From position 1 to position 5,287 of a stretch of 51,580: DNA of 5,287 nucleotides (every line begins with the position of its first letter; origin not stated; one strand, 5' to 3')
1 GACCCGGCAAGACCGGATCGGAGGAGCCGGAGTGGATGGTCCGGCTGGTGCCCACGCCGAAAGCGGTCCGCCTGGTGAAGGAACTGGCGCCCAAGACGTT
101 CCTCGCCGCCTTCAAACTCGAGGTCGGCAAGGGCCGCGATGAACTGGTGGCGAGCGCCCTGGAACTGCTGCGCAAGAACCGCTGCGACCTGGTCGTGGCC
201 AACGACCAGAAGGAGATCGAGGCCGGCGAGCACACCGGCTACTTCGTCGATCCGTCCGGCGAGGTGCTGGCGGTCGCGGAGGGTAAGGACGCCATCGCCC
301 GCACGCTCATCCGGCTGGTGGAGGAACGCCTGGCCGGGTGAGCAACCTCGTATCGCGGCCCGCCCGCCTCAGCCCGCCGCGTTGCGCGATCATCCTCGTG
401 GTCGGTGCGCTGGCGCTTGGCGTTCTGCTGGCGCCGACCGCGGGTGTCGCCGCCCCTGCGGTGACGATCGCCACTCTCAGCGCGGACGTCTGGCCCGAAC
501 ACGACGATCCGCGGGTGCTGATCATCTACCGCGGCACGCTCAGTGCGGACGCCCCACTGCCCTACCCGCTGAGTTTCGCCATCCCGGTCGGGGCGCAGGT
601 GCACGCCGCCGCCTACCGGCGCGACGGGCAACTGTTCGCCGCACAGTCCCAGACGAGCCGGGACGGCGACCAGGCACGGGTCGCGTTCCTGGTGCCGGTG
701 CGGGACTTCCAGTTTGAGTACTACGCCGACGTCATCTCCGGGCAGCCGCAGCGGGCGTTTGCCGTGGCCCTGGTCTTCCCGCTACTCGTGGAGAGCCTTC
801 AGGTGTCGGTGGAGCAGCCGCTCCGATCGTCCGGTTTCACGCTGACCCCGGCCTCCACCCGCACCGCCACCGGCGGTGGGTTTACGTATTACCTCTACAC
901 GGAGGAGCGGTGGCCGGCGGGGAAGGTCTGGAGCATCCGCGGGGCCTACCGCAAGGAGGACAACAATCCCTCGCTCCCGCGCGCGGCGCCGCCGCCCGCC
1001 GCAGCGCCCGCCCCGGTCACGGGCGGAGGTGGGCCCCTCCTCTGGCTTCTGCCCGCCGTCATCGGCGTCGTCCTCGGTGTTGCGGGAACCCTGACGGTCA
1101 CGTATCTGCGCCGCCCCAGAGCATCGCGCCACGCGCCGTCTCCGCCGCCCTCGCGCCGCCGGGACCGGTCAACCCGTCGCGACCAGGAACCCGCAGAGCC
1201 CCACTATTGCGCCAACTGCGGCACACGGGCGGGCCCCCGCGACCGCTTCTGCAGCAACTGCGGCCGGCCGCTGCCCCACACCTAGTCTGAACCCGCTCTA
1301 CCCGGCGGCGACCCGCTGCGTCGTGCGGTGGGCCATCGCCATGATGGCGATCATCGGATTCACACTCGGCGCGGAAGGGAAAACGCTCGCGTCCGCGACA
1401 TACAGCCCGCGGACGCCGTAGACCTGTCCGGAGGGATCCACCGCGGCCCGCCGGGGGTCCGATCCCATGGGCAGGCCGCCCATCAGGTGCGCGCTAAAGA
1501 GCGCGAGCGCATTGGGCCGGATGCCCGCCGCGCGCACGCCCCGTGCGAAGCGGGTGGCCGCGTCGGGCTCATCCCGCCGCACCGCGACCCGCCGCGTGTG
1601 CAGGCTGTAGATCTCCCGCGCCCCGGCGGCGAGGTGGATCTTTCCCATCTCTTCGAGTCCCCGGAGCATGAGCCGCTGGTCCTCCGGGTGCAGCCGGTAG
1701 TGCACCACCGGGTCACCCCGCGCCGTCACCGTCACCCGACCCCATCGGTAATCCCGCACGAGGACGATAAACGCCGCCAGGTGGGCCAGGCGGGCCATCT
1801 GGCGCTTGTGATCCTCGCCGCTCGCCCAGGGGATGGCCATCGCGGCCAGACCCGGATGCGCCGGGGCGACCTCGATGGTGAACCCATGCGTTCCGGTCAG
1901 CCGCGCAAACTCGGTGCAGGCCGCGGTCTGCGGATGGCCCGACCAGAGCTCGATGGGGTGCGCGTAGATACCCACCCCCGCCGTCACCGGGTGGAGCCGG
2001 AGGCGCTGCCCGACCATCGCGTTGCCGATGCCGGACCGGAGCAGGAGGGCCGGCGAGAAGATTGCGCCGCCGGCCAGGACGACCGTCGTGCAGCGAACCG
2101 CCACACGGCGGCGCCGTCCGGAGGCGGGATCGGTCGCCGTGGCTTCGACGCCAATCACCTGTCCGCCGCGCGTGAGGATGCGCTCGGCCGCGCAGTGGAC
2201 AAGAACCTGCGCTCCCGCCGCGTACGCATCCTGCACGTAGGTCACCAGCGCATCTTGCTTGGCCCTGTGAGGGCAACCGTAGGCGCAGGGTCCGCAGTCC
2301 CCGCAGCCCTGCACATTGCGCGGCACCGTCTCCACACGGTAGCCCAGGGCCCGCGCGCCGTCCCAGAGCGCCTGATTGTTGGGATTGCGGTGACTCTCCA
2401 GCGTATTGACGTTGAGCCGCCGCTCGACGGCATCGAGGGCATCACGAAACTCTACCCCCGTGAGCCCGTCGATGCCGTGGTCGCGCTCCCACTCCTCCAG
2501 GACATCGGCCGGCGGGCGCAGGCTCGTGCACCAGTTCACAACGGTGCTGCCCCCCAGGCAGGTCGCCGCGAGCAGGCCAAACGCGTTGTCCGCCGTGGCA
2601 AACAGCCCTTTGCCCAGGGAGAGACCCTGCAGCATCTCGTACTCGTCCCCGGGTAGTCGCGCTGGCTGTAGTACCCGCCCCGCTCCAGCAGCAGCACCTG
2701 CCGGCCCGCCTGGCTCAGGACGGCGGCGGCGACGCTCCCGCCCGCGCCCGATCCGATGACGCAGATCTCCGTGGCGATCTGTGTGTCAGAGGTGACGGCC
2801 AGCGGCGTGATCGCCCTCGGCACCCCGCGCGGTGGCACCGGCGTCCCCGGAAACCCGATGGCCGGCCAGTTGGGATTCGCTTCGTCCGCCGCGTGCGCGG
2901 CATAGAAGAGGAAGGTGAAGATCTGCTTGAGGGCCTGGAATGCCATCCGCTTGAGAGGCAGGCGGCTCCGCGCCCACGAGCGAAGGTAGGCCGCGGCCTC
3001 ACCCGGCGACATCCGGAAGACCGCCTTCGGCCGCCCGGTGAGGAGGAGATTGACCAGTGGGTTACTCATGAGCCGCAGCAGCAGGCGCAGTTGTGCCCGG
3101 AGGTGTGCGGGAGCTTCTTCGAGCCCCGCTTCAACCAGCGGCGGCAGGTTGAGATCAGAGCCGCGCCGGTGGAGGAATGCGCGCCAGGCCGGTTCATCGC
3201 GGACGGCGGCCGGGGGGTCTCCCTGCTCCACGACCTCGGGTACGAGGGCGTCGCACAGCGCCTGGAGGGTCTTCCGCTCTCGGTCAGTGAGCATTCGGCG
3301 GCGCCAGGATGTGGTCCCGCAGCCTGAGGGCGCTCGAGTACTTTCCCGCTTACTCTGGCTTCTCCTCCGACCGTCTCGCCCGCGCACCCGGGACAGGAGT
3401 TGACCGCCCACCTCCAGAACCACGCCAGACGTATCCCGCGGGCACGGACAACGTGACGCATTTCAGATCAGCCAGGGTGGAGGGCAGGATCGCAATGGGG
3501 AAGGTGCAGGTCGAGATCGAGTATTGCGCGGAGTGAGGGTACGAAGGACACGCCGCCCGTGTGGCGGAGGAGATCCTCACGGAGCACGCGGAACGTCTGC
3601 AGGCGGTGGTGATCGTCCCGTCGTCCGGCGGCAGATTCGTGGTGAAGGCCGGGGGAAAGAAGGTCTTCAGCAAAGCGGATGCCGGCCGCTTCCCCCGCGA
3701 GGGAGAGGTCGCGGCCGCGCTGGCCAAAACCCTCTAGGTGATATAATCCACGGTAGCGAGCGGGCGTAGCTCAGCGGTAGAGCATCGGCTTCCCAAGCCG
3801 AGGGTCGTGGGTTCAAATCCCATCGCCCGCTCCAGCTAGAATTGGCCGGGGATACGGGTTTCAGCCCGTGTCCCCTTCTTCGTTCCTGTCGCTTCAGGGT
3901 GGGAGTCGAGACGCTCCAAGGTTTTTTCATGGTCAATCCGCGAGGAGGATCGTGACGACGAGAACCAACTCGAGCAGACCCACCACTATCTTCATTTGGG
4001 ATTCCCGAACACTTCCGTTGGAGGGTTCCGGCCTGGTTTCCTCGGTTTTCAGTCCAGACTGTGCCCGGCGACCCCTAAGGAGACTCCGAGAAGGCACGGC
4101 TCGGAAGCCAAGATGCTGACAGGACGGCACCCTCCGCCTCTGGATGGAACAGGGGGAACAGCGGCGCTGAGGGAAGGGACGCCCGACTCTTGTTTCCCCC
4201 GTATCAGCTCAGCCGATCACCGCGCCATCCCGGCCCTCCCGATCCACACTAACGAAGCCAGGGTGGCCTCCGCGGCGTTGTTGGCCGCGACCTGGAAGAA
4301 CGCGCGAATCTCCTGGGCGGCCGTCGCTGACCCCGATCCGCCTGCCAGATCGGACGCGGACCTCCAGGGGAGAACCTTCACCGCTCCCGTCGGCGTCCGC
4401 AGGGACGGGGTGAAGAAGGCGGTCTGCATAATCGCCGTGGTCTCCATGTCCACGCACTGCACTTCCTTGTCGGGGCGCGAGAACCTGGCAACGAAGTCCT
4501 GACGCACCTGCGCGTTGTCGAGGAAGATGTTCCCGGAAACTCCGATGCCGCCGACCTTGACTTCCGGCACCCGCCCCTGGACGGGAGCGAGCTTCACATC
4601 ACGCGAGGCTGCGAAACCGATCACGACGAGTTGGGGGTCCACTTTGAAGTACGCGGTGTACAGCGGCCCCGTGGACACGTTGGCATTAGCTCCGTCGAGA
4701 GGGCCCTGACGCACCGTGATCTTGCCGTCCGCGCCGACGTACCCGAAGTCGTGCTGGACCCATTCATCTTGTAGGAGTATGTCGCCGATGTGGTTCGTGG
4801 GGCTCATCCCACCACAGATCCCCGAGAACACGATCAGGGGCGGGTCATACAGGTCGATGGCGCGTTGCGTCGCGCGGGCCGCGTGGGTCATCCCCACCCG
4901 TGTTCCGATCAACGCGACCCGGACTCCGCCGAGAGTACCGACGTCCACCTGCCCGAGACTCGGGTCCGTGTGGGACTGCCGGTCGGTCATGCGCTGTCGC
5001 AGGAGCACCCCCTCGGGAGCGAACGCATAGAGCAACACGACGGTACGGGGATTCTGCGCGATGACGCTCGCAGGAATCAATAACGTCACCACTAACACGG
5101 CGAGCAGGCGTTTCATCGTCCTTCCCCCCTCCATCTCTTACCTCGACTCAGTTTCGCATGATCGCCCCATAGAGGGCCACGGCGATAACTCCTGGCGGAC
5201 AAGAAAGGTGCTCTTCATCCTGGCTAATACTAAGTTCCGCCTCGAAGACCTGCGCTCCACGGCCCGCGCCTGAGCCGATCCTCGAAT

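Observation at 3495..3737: Rdx/SelW-like selenoprotein hidden by an in-frame TGA in a CxxU motif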

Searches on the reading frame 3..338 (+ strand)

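Call 30: search_protein_families(library=pfam, proteins=[window:3-338:+], max_evalue=0.001)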
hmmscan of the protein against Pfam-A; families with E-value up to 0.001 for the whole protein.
window:3-338:+ (112 aa): 1 family
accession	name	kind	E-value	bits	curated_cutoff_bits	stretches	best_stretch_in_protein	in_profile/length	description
PF04127.22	DFP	-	3.2e-06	27.5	22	1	6-74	109-174/186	DNA/pantothenate metabolism flavoprotein C-terminal domain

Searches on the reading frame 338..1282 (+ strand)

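Call 30: search_protein_families(library=pfam, proteins=[window:338-1282:+], max_evalue=0.001)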
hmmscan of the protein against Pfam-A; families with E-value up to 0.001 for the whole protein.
window:338-1282:+ (315 aa): 2 families
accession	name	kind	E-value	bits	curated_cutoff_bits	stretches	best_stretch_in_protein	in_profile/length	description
PF13240.11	Zn_Ribbon_1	-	2.8e-06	27.4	25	1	290-312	1-23/23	zinc-ribbon domain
PF13248.11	Zn_ribbon_3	-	0.00089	19.1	27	0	290-312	4-26/26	zinc-ribbon domain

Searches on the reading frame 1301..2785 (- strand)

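Call 30: search_protein_families(library=pfam, proteins=[window:1301-2785:-], max_evalue=0.001)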
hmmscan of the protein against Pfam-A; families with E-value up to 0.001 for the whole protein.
window:1301-2785:- (495 aa): 2 families
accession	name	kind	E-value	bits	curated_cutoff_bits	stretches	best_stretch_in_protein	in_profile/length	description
PF00732.25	GMC_oxred_N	-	4e-54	184.1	23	1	55-267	4-218/218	GMC oxidoreductase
PF05199.19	GMC_oxred_C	-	1.3e-25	91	24.6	1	349-485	5-139/139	GMC oxidoreductase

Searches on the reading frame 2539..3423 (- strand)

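Call 30: search_protein_families(library=pfam, proteins=[window:2539-3423:-], max_evalue=0.001)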
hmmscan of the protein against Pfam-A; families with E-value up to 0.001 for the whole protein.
window:2539-3423:- (295 aa): 5 families
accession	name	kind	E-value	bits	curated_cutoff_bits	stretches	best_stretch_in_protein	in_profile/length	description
PF13450.12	NAD_binding_8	-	3.7e-06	27.5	21.9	1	222-249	1-28/68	NAD(P)-binding Rossmann-like domain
PF01494.25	FAD_binding_3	-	0.00036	20.3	22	1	218-248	2-32/349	FAD binding domain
PF01266.30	DAO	-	0.00041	20.4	27.9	1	220-251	2-33/353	FAD dependent oxidoreductase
PF02558.23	ApbA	-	0.00051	20.1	22.2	1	220-250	1-31/150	Ketopantoate reductase PanE/ApbA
PF00890.30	FAD_binding_2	-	0.00077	19.2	20.4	0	221-251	3-33/414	FAD binding domain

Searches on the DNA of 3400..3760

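Call 28: search_rna_families(source=window, start=3400, end=3760, threshold=evalue, max_evalue=10, show_alignments=3)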
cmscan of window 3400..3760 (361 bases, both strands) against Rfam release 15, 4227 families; matches with E-value up to 10: 0.
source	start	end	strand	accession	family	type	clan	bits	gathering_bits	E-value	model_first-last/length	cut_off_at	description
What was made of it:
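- On Rfam SECIS families: No match in 3400-3760 even at E<=10 (call 28).
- No Rfam family matches even at E<=10 (call 28).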

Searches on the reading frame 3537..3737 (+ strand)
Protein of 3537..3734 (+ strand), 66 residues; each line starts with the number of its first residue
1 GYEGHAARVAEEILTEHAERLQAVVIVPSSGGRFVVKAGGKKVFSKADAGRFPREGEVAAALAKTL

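Call 4: search_protein_families(library=pfam, proteins=[window:3537-3734:+], max_evalue=1)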
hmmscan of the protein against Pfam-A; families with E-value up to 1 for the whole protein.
seq(66 aa): 2 families
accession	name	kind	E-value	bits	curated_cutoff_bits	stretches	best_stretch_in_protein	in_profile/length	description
PF10262.15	Rdx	-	5e-11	43.1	22.6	1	1-60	11-70/74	Rdx family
PF10979.13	DUF2786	-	0.063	13.7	23.9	1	41-66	7-32/40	Protein of unknown function (DUF2786)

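Call 53: find_encoding_contigs(protein=window:3561-3737:+, flank=1000, max_places=4)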
Protein window:3561-3737:+ (58 aa): 7 contigs read that carry it; 4 places shown.
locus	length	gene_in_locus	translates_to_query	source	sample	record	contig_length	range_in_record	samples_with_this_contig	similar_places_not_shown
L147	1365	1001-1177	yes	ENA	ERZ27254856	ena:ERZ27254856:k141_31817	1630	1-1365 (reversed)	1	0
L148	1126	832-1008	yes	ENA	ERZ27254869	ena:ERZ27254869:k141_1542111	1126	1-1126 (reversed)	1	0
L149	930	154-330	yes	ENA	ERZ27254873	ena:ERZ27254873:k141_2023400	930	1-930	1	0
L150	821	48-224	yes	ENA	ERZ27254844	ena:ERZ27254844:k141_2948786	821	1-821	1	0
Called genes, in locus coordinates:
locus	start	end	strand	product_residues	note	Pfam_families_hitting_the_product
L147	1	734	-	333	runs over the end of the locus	?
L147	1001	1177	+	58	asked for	PF10262:Rdx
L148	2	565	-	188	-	?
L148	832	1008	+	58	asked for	PF10262:Rdx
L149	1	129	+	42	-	?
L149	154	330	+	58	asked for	PF10262:Rdx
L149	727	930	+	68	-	?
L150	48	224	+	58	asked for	PF10262:Rdx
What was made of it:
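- Tried and rejected: Looking up the window's own contig through its 58-aa ORF gave only contigs under 2 kb from ENA metagenomes (call 53), so the source organism could not be named.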

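Call 67: search_protein_representatives(protein=window:3537-3734:+)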
Query: 66 residues. Proteins with E-value up to 0.001 (for the whole library): 81; up to 1e-10: 4; up to 1e-30: 0. The best 81 are listed.
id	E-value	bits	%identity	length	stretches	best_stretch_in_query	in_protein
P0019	2.2e-12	62.6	60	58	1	10-66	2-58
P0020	6.1e-12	61.2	67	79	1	6-57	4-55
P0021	2.7e-11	59.1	57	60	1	9-64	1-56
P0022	5.7e-11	58.1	52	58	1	10-63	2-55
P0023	9.0e-10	54.4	54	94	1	6-61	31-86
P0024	1.4e-09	53.8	48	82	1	2-62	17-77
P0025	7.1e-09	51.5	42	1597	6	8-40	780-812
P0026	1.0e-08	51.1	52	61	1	10-63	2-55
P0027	1.0e-08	51.1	42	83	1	1-64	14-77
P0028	6.4e-08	48.6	44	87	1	1-64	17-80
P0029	7.0e-08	48.4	46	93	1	6-61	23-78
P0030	8.6e-08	48.2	47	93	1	4-62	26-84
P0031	2.3e-07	46.8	45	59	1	10-64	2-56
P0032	6.7e-07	45.4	45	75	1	6-60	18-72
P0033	1.5e-06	44.2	43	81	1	6-61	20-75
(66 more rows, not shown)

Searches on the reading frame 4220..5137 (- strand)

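Call 30: search_protein_families(library=pfam, proteins=[window:4220-5137:-], max_evalue=0.001)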
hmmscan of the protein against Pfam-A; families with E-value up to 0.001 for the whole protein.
window:4220-5137:- (306 aa): 1 family
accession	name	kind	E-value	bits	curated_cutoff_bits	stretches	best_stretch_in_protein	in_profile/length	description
PF01048.26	PNP_UDP_1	-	3.3e-25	89.3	25.1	1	40-295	9-231/233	Phosphorylase superfamily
